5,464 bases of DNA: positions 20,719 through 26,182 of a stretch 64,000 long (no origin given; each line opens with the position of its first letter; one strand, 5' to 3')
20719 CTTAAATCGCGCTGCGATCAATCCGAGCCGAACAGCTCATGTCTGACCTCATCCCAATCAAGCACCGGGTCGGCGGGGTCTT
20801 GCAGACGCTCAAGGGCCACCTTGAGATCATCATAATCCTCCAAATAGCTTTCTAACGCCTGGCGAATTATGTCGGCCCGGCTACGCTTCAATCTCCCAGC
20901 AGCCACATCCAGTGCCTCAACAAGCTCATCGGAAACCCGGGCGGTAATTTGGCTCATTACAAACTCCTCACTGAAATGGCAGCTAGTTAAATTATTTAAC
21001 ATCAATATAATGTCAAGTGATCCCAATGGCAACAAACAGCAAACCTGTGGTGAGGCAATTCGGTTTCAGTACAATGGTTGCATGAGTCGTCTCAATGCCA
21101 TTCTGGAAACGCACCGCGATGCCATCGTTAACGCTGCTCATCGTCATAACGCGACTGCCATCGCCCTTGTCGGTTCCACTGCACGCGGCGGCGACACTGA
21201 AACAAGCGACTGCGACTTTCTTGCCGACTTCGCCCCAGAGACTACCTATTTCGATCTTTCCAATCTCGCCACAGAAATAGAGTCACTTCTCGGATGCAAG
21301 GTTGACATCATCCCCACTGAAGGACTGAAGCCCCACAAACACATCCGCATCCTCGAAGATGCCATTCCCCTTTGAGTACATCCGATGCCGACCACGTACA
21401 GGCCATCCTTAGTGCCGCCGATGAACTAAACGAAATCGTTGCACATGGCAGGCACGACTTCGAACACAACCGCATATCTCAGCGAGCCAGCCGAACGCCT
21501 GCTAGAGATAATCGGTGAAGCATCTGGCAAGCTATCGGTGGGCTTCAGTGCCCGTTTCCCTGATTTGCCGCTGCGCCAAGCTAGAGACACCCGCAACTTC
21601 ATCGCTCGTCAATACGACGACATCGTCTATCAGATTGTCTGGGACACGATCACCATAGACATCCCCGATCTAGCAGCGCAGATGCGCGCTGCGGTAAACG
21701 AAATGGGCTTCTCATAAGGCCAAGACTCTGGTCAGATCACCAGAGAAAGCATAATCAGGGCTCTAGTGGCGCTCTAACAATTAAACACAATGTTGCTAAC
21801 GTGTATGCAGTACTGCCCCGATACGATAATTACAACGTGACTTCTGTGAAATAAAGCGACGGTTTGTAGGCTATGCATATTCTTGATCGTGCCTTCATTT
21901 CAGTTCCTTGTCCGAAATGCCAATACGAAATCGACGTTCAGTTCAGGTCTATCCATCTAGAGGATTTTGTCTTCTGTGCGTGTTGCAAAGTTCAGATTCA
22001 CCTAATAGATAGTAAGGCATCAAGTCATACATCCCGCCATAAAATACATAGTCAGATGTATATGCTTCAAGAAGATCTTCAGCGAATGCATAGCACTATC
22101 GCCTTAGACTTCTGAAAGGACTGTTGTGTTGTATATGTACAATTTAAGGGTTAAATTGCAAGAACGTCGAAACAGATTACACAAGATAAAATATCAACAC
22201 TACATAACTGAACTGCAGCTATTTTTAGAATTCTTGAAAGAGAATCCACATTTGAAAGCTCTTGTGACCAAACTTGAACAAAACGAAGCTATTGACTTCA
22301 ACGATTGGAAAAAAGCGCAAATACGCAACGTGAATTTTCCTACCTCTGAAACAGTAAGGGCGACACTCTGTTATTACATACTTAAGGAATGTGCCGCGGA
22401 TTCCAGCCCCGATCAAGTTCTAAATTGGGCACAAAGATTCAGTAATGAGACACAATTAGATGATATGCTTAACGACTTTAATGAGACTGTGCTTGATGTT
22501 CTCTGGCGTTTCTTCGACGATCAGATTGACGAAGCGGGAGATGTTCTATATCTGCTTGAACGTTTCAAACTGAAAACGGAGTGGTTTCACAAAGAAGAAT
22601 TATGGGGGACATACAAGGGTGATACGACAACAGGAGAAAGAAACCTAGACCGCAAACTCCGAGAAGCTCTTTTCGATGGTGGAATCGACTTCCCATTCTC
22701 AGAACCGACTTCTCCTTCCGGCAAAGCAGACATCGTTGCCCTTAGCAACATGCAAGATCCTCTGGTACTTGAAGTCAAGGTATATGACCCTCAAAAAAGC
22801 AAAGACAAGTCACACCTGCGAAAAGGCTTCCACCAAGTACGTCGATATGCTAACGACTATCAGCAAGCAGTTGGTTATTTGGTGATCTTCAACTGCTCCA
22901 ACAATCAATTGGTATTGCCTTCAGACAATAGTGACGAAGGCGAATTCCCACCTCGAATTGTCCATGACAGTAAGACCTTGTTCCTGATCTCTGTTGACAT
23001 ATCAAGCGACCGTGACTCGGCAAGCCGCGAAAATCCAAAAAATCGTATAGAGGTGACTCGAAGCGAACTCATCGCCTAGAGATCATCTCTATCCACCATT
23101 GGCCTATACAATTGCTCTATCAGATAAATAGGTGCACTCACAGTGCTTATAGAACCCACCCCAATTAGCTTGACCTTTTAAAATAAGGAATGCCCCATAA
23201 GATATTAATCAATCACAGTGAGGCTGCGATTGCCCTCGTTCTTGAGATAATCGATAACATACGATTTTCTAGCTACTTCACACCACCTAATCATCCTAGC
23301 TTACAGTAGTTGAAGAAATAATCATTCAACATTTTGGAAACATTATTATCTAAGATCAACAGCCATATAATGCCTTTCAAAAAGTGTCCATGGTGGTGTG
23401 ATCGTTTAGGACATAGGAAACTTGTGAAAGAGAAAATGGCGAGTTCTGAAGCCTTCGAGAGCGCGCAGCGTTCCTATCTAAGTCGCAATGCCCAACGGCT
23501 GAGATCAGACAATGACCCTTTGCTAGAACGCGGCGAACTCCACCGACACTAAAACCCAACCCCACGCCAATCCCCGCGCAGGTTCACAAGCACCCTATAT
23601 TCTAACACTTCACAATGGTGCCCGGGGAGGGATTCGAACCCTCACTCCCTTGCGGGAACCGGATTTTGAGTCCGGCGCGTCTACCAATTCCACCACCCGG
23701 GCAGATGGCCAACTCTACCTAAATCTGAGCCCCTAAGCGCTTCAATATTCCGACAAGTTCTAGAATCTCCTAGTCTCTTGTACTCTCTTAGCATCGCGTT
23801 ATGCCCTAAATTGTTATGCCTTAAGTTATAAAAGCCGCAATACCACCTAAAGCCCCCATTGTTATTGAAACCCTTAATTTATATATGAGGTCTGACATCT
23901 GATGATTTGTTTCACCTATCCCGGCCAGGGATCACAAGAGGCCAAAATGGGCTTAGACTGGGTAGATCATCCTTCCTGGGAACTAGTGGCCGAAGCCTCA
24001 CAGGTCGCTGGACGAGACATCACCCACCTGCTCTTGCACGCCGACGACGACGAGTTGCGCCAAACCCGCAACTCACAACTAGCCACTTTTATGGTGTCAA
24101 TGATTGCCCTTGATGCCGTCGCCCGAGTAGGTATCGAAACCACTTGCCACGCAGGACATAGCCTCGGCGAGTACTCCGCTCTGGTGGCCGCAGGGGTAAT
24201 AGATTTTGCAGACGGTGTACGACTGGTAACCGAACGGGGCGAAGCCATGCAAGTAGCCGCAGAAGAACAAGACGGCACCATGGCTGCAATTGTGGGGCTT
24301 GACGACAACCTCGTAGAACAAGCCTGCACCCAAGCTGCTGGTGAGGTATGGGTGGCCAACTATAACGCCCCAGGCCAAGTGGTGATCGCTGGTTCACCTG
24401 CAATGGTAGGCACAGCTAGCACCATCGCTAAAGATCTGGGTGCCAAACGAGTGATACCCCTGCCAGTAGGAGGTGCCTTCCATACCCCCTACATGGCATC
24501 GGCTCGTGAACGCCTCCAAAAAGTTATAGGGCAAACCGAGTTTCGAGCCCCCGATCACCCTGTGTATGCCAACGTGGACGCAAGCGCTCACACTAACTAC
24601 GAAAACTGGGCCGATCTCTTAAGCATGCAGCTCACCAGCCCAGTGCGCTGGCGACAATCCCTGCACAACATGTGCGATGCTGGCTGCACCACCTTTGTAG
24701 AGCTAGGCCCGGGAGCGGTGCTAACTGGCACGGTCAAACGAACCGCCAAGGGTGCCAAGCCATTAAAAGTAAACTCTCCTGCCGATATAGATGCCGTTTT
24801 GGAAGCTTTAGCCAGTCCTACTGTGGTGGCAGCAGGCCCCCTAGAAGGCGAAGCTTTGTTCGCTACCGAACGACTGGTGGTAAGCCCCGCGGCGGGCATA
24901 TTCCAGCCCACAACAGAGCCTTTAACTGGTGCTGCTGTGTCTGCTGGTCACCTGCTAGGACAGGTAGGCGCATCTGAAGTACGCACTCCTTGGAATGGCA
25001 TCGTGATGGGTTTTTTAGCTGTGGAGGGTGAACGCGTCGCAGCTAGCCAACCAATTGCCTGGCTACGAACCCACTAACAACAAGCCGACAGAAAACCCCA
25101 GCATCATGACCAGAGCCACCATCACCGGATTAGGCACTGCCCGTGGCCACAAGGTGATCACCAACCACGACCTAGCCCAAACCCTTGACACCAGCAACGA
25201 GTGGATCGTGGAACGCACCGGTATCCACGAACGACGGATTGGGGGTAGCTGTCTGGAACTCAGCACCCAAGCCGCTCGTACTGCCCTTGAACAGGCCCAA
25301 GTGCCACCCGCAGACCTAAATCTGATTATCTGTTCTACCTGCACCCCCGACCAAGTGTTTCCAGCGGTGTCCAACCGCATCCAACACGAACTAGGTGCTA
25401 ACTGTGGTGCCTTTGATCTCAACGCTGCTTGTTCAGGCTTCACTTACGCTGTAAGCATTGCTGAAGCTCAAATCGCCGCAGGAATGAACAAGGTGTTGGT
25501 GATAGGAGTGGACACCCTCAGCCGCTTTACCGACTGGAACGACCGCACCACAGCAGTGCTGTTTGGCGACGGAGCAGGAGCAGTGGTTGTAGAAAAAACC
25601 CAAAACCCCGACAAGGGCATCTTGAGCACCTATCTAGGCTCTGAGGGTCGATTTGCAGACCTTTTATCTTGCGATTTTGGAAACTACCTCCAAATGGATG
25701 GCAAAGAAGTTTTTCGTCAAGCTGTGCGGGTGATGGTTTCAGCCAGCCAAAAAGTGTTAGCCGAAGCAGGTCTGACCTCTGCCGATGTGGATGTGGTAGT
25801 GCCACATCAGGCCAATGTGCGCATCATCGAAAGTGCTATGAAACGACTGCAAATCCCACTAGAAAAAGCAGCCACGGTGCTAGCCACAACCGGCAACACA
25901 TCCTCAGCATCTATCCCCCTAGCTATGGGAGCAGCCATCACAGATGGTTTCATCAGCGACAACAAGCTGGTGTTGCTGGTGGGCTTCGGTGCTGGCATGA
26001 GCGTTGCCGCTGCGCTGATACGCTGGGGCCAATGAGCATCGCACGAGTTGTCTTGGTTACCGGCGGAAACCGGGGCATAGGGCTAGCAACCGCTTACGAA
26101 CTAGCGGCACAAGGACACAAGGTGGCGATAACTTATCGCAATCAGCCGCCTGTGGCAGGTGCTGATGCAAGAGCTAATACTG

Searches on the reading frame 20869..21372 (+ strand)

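Call 87: search_protein_families(library=pfam, proteins=[window:20869-21372:+], max_evalue=0.01)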
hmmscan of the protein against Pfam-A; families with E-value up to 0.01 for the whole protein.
window:20869-21372:+ (168 aa): 2 families
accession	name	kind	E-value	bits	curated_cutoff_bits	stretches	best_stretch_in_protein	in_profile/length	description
PF01909.29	NTP_transf_2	-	1.2e-09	38.9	21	1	95-166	14-91/93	Nucleotidyltransferase domain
PF18765.7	Polbeta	-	9.8e-07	29.3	26.9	1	89-156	6-75/93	Polymerase beta, Nucleotidyltransferase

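Call 88: search_protein_families(library=padloc, proteins=[window:20869-21372:+], max_evalue=0.001)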
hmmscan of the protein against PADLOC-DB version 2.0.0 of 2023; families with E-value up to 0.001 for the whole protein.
window:20869-21372:+ (168 aa): 5 families
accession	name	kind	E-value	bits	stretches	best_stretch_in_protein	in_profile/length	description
PDLC04904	PDC-S09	-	2e-25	87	1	72-168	1-98/104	-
PDLC04902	PDC-S09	-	5.4e-21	72.7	1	77-167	3-94/97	-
PDLC04906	PDC-S09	-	4.3e-15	53.9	1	72-166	1-96/98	-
PDLC04905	PDC-S09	-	1.3e-10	39.5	1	77-156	3-85/101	-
PDLC04903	PDC-S09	-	0.0003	19.1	1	74-125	6-56/108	-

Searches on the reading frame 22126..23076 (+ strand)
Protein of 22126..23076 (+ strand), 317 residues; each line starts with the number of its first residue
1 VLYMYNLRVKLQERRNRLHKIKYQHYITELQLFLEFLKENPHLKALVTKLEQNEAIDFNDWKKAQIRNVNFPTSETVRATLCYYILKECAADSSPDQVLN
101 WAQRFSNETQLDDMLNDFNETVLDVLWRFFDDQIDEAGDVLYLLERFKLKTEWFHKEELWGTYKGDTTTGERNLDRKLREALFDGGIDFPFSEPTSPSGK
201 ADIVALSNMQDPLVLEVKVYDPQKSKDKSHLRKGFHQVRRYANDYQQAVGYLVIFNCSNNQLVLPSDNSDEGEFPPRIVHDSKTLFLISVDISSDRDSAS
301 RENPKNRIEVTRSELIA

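Call 87: search_protein_families(library=pfam, proteins=[window:22126-23076:+], max_evalue=0.01)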
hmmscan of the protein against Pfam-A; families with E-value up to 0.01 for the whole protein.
window:22126-23076:+ (317 aa): 2 families
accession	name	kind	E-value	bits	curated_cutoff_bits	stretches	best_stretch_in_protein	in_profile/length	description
PF17436.7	DUF5415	-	0.0026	18.2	25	1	38-66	4-31/66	Family of unknown function (DUF5415)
PF04313.20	HSDR_N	-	0.0073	16.6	25.1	0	198-263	125-187/198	Type I restriction enzyme R protein N terminus (HSDR_N)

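Call 88: search_protein_families(library=padloc, proteins=[window:22126-23076:+], max_evalue=0.001)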
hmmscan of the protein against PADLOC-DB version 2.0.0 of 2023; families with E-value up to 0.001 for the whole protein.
window:22126-23076:+ (317 aa): 2 families
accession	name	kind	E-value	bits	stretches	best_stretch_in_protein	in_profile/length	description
PDLC04451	PDC-M14B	-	1.4e-07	29.5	1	15-129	19-136/261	-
PDLC04449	PDC-M14B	-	1.7e-06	25.8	1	15-127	19-130/267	-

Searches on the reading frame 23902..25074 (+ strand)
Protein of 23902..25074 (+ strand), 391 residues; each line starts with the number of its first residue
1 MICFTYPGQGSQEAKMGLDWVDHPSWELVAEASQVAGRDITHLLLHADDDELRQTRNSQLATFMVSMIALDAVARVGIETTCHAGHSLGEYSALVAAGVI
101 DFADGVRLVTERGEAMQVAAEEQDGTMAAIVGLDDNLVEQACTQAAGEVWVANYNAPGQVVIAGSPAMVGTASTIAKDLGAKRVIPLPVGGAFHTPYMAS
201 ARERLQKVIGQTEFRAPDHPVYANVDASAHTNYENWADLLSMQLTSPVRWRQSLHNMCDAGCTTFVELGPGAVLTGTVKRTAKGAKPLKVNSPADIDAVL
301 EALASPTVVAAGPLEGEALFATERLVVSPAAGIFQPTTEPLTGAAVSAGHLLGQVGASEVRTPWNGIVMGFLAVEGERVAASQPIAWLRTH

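Call 87: search_protein_families(library=pfam, proteins=[window:23902-25074:+], max_evalue=0.01)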
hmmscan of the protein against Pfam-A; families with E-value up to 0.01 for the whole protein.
window:23902-25074:+ (391 aa): 1 family
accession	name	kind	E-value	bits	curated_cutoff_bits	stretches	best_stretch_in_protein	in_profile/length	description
PF00698.26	Acyl_transf_1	-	1.3e-35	123.8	32.7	1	4-290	2-287/319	Acyl transferase domain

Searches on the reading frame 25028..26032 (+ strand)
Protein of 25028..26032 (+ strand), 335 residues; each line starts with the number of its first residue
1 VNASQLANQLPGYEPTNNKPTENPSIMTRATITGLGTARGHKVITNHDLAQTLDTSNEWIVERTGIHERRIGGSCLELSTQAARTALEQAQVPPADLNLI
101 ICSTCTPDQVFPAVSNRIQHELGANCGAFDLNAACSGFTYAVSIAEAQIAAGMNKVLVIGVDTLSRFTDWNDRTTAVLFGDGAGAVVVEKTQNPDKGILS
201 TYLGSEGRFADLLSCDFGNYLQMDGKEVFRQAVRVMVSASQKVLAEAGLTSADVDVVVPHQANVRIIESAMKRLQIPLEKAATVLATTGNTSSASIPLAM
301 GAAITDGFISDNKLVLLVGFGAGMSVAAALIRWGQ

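Call 87: search_protein_families(library=pfam, proteins=[window:25028-26032:+], max_evalue=0.01)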
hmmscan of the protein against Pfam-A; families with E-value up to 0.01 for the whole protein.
window:25028-26032:+ (335 aa): 3 families
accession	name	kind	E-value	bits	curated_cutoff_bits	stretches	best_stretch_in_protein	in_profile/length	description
PF08541.16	ACP_syn_III_C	-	5.7e-32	110.2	26.6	1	244-333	1-90/90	3-Oxoacyl-[acyl-carrier-protein (ACP)] synthase III C terminal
PF08545.16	ACP_syn_III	-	5.2e-31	106.8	24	1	129-207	1-80/80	3-Oxoacyl-[acyl-carrier-protein (ACP)] synthase III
PF00108.29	Thiolase_N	-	1.2e-05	25.3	26.4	1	75-168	23-119/260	Thiolase, N-terminal domain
